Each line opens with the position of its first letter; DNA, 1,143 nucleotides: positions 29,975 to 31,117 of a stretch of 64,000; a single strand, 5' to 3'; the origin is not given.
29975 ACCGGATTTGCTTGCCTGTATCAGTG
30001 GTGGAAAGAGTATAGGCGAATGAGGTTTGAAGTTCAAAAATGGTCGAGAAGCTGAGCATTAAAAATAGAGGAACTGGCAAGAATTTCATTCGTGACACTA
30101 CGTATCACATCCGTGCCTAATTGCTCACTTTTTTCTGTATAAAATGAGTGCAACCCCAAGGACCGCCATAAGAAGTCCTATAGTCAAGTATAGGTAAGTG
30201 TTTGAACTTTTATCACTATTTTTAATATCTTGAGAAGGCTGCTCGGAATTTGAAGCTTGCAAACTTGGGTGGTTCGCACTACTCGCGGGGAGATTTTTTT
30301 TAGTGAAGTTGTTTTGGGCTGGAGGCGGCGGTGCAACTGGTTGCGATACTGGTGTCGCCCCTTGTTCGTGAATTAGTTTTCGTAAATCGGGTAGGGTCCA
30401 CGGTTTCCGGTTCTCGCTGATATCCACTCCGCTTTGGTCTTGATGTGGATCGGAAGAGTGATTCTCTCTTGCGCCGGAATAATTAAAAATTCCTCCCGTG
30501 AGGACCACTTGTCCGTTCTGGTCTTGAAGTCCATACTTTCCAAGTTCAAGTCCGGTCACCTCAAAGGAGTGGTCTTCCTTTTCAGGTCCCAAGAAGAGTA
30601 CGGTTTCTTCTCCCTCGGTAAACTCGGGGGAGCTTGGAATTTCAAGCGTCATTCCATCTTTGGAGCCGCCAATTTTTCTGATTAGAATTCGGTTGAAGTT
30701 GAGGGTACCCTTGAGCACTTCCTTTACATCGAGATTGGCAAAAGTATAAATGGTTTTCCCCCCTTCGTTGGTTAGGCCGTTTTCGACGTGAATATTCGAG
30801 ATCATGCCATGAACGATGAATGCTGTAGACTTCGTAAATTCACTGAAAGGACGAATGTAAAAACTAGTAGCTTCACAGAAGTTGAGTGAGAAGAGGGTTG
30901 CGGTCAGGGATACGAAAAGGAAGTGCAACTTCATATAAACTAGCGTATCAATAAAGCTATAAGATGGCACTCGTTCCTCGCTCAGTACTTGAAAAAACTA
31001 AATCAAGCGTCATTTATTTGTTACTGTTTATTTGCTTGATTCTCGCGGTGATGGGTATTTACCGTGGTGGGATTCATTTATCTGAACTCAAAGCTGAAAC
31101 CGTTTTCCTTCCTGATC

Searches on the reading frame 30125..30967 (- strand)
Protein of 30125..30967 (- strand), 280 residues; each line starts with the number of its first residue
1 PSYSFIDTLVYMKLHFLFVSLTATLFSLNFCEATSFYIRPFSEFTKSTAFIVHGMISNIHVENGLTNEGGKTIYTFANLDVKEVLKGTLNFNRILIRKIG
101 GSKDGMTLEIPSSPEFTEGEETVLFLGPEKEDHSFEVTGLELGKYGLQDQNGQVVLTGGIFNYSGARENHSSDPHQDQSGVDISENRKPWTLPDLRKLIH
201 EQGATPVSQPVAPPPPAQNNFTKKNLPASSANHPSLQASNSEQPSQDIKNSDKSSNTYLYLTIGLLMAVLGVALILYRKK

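Call 8: search_protein_families(library=pfam, proteins=[window:30125-30967:-], max_evalue=1)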
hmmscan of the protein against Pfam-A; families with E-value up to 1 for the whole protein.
window:30125-30967:- (280 aa): 1 family
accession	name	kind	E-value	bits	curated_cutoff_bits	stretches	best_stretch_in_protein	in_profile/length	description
PF00746.26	Gram_pos_anchor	-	0.34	11.3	20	1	256-280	16-39/43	LPXTG cell wall anchor motif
